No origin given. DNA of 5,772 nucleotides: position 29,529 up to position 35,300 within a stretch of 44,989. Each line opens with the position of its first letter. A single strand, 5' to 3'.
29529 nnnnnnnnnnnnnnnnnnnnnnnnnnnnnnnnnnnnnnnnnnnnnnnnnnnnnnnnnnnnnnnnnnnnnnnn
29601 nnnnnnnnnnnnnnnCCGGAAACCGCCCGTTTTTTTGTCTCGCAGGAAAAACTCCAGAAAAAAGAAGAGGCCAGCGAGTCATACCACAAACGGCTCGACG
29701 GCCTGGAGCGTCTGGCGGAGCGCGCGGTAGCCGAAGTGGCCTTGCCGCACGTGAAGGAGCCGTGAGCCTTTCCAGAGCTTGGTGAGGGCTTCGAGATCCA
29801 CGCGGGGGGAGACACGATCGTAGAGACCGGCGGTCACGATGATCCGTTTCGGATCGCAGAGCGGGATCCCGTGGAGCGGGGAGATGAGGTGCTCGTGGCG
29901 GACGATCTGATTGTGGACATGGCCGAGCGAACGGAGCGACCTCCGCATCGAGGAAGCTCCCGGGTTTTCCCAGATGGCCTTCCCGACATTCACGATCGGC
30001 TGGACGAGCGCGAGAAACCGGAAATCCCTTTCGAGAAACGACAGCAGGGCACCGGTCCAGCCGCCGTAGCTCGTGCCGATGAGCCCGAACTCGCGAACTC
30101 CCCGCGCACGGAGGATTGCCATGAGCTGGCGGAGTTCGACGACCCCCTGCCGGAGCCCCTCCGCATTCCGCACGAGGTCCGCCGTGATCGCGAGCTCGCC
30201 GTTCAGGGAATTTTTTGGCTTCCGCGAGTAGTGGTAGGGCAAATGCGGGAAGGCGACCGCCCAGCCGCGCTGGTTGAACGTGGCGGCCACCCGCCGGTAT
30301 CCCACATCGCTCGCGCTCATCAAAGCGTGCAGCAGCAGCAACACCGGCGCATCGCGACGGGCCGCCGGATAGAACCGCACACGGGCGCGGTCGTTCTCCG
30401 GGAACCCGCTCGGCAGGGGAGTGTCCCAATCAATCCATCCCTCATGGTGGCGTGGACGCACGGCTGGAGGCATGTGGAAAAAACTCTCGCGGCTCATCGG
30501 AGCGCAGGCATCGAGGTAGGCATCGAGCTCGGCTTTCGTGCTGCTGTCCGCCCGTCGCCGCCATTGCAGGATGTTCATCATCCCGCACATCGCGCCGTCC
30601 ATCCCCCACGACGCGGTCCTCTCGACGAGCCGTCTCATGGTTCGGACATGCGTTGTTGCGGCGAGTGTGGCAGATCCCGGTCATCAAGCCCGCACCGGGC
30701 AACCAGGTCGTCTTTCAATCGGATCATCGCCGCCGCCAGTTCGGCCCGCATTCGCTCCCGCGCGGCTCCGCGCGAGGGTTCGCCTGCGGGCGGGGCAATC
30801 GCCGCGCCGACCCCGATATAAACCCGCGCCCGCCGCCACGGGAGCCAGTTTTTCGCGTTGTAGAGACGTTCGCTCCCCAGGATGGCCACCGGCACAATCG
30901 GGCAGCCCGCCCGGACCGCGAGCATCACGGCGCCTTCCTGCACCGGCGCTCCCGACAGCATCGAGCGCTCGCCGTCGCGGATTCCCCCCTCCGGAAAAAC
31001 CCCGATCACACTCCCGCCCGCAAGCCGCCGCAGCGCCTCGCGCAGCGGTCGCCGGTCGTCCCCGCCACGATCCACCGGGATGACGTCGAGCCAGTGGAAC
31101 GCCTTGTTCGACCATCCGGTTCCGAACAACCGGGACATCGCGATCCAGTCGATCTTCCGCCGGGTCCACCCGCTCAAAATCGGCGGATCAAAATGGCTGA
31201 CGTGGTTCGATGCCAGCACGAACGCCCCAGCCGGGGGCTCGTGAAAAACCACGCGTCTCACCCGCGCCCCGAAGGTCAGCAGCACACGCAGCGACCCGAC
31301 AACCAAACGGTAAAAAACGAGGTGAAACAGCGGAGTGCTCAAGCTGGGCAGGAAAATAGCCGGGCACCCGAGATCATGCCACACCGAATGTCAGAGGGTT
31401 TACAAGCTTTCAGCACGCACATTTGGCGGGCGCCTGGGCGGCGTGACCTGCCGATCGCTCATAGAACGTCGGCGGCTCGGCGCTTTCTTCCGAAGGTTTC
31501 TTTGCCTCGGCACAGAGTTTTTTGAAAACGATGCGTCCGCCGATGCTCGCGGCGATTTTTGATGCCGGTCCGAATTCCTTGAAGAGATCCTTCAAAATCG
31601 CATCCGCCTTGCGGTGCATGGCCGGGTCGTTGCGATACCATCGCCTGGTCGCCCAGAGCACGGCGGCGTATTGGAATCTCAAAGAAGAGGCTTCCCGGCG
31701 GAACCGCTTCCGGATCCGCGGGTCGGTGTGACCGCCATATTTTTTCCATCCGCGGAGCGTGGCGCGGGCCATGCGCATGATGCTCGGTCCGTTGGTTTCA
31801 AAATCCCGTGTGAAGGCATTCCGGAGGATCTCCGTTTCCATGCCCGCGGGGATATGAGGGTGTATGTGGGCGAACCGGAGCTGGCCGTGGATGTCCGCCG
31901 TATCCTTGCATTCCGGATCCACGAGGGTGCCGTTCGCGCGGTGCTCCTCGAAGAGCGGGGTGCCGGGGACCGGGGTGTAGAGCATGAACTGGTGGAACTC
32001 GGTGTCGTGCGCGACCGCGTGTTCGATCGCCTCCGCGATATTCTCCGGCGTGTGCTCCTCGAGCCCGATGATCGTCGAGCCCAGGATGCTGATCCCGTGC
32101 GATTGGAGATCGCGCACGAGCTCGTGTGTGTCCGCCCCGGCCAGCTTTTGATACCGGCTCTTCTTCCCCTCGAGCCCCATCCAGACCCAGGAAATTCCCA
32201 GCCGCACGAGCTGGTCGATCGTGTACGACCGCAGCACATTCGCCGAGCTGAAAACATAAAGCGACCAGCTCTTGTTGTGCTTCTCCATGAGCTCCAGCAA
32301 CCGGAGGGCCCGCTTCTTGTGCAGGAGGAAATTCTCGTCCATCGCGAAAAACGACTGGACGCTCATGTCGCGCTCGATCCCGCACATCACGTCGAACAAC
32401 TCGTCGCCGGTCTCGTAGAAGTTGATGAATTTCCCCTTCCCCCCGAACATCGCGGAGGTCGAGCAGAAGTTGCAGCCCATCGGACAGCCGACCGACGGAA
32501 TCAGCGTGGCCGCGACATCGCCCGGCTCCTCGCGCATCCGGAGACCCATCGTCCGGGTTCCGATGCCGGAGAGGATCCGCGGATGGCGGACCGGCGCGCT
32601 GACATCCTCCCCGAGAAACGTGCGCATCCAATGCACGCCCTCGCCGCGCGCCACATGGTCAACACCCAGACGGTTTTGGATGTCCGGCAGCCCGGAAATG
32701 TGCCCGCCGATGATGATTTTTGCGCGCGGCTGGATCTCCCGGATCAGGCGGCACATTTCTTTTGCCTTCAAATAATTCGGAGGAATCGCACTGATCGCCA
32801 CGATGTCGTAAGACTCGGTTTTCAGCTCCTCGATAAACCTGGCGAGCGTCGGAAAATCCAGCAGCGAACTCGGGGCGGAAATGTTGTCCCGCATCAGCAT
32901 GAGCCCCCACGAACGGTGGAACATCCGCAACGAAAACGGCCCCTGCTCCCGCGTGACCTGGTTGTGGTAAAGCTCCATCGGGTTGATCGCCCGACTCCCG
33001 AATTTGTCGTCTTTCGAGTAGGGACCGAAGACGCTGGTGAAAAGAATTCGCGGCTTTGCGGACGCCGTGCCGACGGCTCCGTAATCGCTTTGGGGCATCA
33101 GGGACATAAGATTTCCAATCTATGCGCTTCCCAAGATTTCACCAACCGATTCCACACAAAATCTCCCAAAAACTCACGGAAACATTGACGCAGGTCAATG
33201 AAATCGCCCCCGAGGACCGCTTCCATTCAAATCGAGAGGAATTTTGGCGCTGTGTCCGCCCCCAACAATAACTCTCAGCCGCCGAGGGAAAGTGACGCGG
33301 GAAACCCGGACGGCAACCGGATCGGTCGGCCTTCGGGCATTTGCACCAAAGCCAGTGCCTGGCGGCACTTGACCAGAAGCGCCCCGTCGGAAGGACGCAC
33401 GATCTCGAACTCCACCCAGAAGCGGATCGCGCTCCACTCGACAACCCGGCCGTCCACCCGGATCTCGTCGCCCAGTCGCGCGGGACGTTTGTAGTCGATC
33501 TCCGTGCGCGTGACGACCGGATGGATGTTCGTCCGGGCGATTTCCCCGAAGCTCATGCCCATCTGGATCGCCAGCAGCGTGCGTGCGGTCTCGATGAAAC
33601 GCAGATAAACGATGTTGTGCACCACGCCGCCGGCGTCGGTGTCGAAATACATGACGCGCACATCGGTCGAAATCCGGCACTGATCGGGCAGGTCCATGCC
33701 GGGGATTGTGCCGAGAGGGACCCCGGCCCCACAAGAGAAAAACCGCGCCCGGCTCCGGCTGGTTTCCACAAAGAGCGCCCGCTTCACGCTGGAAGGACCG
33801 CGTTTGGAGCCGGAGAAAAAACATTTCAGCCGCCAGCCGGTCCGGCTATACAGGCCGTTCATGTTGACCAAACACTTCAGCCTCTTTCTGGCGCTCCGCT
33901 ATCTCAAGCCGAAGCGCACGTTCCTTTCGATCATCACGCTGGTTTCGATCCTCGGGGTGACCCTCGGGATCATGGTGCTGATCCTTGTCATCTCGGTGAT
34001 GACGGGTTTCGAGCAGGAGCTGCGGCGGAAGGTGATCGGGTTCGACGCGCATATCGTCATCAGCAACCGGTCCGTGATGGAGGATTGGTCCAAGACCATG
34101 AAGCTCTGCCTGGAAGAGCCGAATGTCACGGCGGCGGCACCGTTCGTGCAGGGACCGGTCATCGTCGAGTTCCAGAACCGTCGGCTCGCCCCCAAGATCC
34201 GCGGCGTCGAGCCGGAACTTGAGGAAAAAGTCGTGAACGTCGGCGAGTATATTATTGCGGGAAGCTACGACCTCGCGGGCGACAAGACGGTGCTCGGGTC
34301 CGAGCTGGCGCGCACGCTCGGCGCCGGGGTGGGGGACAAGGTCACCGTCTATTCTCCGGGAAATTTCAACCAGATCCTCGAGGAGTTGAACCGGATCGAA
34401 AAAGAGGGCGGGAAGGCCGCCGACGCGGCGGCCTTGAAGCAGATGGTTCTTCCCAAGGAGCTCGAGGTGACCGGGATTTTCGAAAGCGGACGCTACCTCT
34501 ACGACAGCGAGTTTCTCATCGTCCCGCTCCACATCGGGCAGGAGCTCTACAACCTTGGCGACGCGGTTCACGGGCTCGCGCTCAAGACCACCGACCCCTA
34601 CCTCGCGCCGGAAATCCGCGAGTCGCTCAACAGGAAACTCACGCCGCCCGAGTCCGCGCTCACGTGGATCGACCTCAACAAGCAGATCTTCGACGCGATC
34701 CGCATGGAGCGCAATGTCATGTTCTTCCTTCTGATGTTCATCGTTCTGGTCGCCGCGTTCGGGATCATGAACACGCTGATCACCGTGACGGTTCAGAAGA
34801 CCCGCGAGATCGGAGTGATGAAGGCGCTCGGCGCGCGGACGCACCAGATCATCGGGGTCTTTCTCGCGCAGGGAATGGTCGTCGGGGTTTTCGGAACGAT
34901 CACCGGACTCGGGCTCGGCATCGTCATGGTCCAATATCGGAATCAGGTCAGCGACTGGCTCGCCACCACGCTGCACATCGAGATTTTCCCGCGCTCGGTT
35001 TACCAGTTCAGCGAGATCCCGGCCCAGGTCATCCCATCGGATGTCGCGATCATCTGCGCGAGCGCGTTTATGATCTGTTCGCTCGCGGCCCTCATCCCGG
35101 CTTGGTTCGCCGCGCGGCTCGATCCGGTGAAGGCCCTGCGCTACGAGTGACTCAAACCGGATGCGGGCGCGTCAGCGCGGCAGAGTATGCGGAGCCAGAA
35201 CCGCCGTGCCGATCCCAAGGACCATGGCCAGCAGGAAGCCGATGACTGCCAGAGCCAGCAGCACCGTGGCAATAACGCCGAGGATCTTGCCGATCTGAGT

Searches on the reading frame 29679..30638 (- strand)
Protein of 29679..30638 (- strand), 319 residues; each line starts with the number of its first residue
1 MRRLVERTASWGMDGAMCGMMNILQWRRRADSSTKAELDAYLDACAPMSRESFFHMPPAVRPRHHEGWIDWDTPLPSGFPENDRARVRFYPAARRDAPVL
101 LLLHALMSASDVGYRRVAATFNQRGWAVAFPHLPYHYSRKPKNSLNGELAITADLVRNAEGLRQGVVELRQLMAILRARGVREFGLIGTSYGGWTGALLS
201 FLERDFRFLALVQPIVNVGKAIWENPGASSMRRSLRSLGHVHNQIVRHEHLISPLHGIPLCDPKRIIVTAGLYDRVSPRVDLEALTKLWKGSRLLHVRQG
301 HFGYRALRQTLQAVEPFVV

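Call 6: search_protein_families(library=pfam, proteins=[window:29679-30638:-], max_evalue=0.001)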
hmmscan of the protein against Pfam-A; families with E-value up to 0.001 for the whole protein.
window:29679-30638:- (319 aa): 2 families
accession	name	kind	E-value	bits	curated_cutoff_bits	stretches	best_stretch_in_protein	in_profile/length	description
PF09752.15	ABHD18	-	2.7e-05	23.9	21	0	121-199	117-192/351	Alpha/beta hydrolase domain containing 18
PF00561.26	Abhydrolase_1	-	0.00094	19.3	25.8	0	98-199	1-86/245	alpha/beta hydrolase fold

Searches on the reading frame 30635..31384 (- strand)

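Call 6: search_protein_families(library=pfam, proteins=[window:30635-31384:-], max_evalue=0.001)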
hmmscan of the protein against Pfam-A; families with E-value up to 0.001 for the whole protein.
window:30635-31384:- (249 aa): 1 family
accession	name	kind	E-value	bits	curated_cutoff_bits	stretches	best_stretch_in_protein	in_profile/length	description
PF01553.26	Acyltransferase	-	2.8e-19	69.7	23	1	51-168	12-131/132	Acyltransferase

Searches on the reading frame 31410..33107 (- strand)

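Call 6: search_protein_families(library=pfam, proteins=[window:31410-33107:-], max_evalue=0.001)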
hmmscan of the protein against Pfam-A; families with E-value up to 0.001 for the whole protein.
window:31410-33107:- (565 aa): 2 families
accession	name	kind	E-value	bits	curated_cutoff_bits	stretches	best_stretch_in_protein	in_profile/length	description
PF02310.24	B12-binding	-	4.6e-11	43.1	32.1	1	89-160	41-116/121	B12 binding domain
PF04055.27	Radical_SAM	-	5.8e-08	33.5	29.5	1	203-363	2-165/166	Radical SAM superfamily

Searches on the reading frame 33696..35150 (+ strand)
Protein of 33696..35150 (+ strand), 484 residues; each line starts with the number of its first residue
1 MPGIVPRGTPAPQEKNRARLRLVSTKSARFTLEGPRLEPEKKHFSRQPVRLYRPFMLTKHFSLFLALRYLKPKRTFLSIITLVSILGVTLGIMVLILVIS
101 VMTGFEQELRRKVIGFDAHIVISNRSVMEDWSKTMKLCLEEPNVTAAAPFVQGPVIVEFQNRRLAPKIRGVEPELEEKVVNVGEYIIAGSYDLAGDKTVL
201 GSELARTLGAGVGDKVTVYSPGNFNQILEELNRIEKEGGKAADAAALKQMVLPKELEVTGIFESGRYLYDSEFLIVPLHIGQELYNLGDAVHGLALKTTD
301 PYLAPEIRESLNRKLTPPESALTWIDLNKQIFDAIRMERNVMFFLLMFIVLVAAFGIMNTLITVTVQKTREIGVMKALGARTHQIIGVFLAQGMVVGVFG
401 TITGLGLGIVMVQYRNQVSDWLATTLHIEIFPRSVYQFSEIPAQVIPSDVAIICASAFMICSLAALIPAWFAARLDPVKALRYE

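Call 6: search_protein_families(library=pfam, proteins=[window:33696-35150:+], max_evalue=0.001)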
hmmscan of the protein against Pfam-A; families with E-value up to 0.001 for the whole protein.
window:33696-35150:+ (484 aa): 2 families
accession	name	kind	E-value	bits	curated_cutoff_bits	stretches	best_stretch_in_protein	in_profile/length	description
PF12704.14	MacB_PCD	-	1.5e-18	68.3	27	1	81-312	1-205/207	MacB-like periplasmic core domain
PF02687.27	FtsX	-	7.5e-17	61.9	25.5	1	344-477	2-120/120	FtsX-like permease C-terminal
